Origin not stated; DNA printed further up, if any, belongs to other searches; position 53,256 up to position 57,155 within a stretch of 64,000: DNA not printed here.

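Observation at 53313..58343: Architecture of the 1676-aa protein: the MoxR-like AAA+ signature is confined to the last roughly 400 residues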

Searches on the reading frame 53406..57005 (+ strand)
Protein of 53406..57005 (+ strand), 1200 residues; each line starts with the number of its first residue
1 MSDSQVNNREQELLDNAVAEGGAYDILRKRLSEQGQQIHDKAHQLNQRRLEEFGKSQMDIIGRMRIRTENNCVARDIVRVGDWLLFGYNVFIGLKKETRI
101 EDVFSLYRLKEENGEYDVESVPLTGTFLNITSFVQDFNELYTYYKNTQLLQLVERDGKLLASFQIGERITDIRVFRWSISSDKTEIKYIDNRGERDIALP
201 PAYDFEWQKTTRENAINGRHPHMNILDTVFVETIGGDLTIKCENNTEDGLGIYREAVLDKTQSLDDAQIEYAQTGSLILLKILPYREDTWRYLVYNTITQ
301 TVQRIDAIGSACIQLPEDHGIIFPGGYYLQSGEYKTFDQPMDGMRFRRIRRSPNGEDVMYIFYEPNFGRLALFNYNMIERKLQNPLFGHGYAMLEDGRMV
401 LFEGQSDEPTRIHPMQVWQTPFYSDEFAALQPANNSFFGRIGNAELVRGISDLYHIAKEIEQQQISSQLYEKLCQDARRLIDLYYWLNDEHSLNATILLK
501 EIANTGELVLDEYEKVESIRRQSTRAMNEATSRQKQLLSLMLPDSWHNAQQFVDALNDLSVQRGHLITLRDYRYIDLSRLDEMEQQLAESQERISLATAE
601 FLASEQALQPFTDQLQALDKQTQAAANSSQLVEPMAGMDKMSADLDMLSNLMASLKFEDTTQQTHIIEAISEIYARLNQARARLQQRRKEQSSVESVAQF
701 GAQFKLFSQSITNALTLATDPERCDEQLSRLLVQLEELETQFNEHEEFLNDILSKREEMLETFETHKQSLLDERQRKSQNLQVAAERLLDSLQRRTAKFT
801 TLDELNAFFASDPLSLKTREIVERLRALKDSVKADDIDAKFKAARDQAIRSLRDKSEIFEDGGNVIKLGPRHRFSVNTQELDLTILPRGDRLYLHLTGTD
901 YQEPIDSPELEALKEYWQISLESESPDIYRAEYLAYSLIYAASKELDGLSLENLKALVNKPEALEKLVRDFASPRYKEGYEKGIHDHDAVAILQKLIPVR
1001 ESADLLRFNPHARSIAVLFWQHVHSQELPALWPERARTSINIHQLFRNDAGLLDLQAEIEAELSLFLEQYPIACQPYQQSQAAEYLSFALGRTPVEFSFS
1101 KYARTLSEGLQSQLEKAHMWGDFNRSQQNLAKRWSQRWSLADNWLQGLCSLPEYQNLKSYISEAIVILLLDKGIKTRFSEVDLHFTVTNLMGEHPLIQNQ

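Call 45: search_protein_representatives(protein=window:53406-57005:+)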
Query: 1200 residues. Proteins with E-value up to 0.001 (for the whole library): 1392; up to 1e-10: 1006; up to 1e-30: 468. The best 150 are listed.
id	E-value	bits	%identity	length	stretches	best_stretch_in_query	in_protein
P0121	0.0e+00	1272.8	53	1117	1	11-1103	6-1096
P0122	0.0e+00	1244.6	49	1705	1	13-1197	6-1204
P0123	0.0e+00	1148.7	49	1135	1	20-1141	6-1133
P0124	0.0e+00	1142.1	49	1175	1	19-1171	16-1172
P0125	0.0e+00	1124.1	53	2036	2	115-1023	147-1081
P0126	0.0e+00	1084.4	43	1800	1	18-1199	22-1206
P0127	0.0e+00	1077.7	46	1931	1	20-1148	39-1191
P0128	0.0e+00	1069.6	48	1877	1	18-1113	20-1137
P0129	0.0e+00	1050.7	44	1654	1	15-1197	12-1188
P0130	0.0e+00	1050.6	45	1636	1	5-1198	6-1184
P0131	0.0e+00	1031.7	44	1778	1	14-1199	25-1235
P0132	0.0e+00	1022.7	46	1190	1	14-1147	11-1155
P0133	4.9e-296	1001.6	50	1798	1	226-1198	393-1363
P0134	8.1e-292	987.6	44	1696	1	16-1198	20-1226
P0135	2.5e-288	976.1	41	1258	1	17-1200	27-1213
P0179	7.8e-203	693.0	32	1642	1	12-1199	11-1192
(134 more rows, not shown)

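Call 46: find_homologous_proteins(query=P0179, max_evalue=0.00001)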
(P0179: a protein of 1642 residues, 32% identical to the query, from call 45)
Query P0179 (1642 aa): 370 proteins with E <= 0.00001 among 8000 candidates; the best 120 are listed.
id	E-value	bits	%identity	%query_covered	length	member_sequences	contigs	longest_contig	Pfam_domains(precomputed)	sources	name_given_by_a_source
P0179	0.0e+0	3641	100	100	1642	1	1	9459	PF12458.14,PF00004.36,PF25472.2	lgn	-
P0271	0.0e+0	1451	42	98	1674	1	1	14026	PF12458.14,PF00004.36,PF13401.13,PF07728.21,PF25472.2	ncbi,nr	ncbi:MAG: DNA repair ATPase [Spirochaetes bacterium]|nr:DNA repair ATPase [Spirochaetota bacterium]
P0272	0.0e+0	1435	43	99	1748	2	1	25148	PF12458.14,PF00004.36,PF07728.21,PF25472.2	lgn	-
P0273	0.0e+0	1430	42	99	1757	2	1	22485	PF12458.14,PF00004.36,PF05496.19,PF07728.21,PF25472.2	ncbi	-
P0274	0.0e+0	1427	42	99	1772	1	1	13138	PF12458.14,PF00004.36,PF13401.13,PF25472.2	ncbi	-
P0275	0.0e+0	1413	42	99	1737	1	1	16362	PF12458.14,PF00004.36,PF07728.21,PF25472.2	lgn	-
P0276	0.0e+0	1403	43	99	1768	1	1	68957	PF12458.14,PF00004.36,PF25472.2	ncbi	-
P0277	0.0e+0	1400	42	99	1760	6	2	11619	PF12458.14,PF00004.36,PF13401.13,PF07728.21,PF25472.2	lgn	-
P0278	0.0e+0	1397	42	98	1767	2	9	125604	PF12458.14,PF00004.36,PF25472.2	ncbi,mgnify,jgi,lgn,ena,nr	ncbi:MAG: AAA family ATPase [Planctomycetaceae bacterium]|mgnify:FL=1|nr:AAA family ATPase [Planctom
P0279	0.0e+0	1390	42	98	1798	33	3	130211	PF12458.14,PF00004.36,PF07728.21,PF25472.2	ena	-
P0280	0.0e+0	1389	41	98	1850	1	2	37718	PF12458.14,PF00004.36,PF13401.13,PF07728.21,PF25472.2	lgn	-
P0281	0.0e+0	1383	40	99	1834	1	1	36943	PF12458.14,PF00004.36,PF25472.2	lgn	-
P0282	0.0e+0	1383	41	98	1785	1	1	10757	PF12458.14,PF00004.36,PF25472.2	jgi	-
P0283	0.0e+0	1381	43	97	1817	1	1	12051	PF12458.14,PF00004.36,PF07728.21,PF25472.2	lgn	-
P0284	0.0e+0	1379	43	98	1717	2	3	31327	PF12458.14,PF00004.36,PF13401.13,PF07728.21,PF25472.2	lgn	-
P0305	0.0e+0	1324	40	99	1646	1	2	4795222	PF12458.14,PF00004.36,PF25472.2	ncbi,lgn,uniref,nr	ncbi:DNA repair ATPase [Aureibacter tunicatorum]|uniref:AAA+ ATPase domain-containing protein n=1 Ta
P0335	0.0e+0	1277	42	97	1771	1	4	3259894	PF12458.14,PF00004.36,PF25472.2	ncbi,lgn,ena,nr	ncbi:MAG: DNA repair ATPase [Planctomycetes bacterium]|nr:DNA repair ATPase [Planctomycetota bacteri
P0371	0.0e+0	1250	39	98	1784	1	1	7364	PF12458.14,PF00004.36,PF25472.2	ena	-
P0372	0.0e+0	1250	40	99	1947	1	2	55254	PF12458.14,PF00004.36,PF13401.13,PF07728.21,PF25472.2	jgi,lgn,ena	jgi:MoxR-like ATPase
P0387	0.0e+0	1242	40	97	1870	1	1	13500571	PF12458.14,PF00004.36,PF07728.21,PF25472.2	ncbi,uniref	ncbi:DNA repair ATPase [Sorangium sp. So ce233]|uniref:DNA repair ATPase n=1 Tax=Sorangium sp. So ce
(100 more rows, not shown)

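Call 54: find_encoding_contigs(protein=P0305, flank=8000, max_places=1)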
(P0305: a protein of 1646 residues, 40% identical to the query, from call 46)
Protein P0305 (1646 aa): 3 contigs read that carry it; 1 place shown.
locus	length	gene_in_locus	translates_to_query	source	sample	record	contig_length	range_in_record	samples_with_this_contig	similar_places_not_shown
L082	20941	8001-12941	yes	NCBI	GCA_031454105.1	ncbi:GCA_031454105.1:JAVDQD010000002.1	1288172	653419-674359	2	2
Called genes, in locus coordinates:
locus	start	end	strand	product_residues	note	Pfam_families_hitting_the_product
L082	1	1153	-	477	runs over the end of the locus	PF11638:DnaA_N, PF01695:IstB_IS21, PF00308:Bac_DnaA, PF00004:AAA (weak), PF08299:Bac_DnaA_C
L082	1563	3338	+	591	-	PF21710:Spt6_S1 (faint), PF00575:S1 (weak), PF13509:S1_2 (faint), PF00575:S1, PF23459:S1_RRP5 (weak), PF00575:S1 (weak)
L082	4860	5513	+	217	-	-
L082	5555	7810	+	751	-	-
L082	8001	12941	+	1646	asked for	PF12458:DUF3686, PF25472:DUF7902, PF00004:AAA (weak)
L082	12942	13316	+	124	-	-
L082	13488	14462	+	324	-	PF00498:FHA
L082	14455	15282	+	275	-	PF00069:Pkinase, PF07714:PK_Tyr_Ser-Thr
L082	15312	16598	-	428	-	PF01225:Mur_ligase (weak), PF08245:Mur_ligase_M, PF02875:Mur_ligase_C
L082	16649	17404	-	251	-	PF00005:ABC_tran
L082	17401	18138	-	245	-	PF02405:MlaE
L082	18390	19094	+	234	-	PF00106:adh_short, PF08659:KR, PF13561:adh_short_C2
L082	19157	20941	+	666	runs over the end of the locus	PF04551:GcpE, PF26540:GcpE_C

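Call 55: find_encoding_contigs(protein=P0335, flank=8000, max_places=1)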
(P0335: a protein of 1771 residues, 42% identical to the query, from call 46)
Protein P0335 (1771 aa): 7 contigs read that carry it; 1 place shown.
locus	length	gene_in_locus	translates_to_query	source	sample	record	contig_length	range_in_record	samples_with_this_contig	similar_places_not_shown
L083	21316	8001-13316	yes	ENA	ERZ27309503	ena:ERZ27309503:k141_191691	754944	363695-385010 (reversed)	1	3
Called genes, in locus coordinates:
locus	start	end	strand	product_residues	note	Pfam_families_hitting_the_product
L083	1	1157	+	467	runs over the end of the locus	PF13646:HEAT_2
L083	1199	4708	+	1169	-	PF01364:Peptidase_C25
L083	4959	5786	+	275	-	-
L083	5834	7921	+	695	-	PF01145:Band_7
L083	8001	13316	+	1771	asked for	PF12458:DUF3686, PF25472:DUF7902, PF00004:AAA (weak)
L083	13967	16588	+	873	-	PF04542:Sigma70_r2, PF04545:Sigma70_r4, PF08281:Sigma70_r4_2, PF13229:Beta_helix, PF05048:NosD, PF13229:Beta_helix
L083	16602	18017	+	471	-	PF12708:Pect-lyase_RHGA_epim (faint), PF05048:NosD (weak), PF13229:Beta_helix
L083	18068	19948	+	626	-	PF05048:NosD (weak), PF13229:Beta_helix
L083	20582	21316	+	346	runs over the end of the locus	PF00356:LacI, PF13377:Peripla_BP_3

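Call 56: find_encoding_contigs(protein=P0387, flank=8000, max_places=1)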
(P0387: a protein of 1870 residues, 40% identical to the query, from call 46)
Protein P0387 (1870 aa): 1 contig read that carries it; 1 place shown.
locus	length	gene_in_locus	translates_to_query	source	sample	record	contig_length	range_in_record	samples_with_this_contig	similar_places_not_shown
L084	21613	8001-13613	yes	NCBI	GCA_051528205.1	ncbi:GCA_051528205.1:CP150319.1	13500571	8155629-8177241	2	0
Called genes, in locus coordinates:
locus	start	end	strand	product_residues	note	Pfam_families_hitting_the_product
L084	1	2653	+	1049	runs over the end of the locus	-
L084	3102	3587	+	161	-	-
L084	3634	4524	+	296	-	PF01740:STAS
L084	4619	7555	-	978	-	-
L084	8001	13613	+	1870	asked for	PF12458:DUF3686, PF25472:DUF7902, PF00004:AAA (weak), PF07728:AAA_5 (weak)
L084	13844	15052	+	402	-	PF08495:FIST, PF10442:FIST_C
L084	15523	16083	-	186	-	-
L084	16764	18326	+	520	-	-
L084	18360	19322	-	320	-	PF00056:Ldh_1_N, PF02866:Ldh_1_C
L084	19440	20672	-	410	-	PF00924:MS_channel_2nd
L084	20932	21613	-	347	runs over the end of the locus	-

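Call 73: predict_structure(alignment_id=A5)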
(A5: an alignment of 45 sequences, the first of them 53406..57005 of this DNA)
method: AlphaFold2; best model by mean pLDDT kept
length: 1200 residues; sequences in the alignment: 45
mean_pLDDT: 83.0   pTM: 0.51
mean pLDDT of the five models: 83.0, 80.4, 78.3, 78.1, 77.7
residues with pLDDT >= 90: 406; 70-90: 649; 50-70: 117; < 50: 28
segments of 3 or more residues with pLDDT < 50: 1-20, 695-698
pLDDT, mean of each block of 10 residues (from residue 1): 41 47 80 93 92 84 88 90 90 73 92 86 90 92 87 91 87 92 88 81 90 86 90 86 74 87 88 93 92 90 90 90 91 83 87 90 87 91 88 91 80 91 80 73 88 89 75 89 89 90 90 80 80 82 73 79 82 81 85 78 73 80 70 76 73 68 73 78 68 50 61 70 73 70 57 74 77 77 82 77 77 82 81 81 79 62 59 59 77 82 83 73 84 93 88 90 91 78 89 92 91 95 90 94 88 95 94 91 96 92 95 94 91 91 95 93 94 88 89 87
secondary structure, 60 per line:
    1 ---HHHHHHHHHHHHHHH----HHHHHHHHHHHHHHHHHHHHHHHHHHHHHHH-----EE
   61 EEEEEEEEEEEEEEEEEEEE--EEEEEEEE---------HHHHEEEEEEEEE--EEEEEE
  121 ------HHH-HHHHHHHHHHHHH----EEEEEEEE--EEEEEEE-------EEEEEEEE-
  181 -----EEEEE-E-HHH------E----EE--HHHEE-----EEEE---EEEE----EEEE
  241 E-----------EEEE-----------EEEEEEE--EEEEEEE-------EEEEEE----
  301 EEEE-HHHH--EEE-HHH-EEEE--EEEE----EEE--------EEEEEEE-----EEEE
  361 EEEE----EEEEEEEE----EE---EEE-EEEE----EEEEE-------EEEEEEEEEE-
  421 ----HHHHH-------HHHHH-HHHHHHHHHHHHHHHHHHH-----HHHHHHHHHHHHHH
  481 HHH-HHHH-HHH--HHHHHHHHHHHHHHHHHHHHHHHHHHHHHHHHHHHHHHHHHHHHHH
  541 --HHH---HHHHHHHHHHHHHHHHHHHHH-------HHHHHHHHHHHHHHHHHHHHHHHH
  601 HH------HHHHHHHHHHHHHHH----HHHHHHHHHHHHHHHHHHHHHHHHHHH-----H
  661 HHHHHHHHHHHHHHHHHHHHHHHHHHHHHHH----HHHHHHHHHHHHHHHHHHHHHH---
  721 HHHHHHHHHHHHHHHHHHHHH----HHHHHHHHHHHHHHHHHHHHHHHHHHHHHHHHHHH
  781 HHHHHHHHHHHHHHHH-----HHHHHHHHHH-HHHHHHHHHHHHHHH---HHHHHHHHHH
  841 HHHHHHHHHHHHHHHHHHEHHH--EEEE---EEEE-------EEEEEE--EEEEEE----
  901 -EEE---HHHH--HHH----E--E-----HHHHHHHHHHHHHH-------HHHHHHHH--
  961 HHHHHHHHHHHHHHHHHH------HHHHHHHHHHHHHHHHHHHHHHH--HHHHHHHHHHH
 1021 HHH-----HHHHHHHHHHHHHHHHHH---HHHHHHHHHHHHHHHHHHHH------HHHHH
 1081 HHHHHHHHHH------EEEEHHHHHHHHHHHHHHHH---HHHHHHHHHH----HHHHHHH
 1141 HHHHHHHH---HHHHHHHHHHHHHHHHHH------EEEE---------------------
elements in order (helices of 4 or more, strands of 3 or more residues): H4-18 H23-53 E59-80 E83-90 H100-103 E104-112 E115-120 H131-143 E148-155 E158-164 E172-179 E186-190 E222-225 E229-232 E237-241 E253-256 E268-274 E277-283 E291-296 E301-304 H306-309 E312-314 E320-323 E326-329 E334-336 E345-351 E357-364 E369-376 E386-388 E390-393 E398-402 E410-419 H425-429 H437-441 H443-461 H467-483 H485-488 H495-540 H549-569 H577-602 H609-623 H628-654 H660-691 H696-717 H721-741 H746-796 H802-811 H813-827 H831-858 E865-868 E872-875 E883-888 E891-896 E902-904 H908-911 H930-943 H951-958 H961-978 H985-1007 H1010-1023 H1029-1046 H1050-1069 H1076-1090 E1097-1100 H1101-1116 H1120-1129 H1134-1148 H1152-1169 E1176-1179
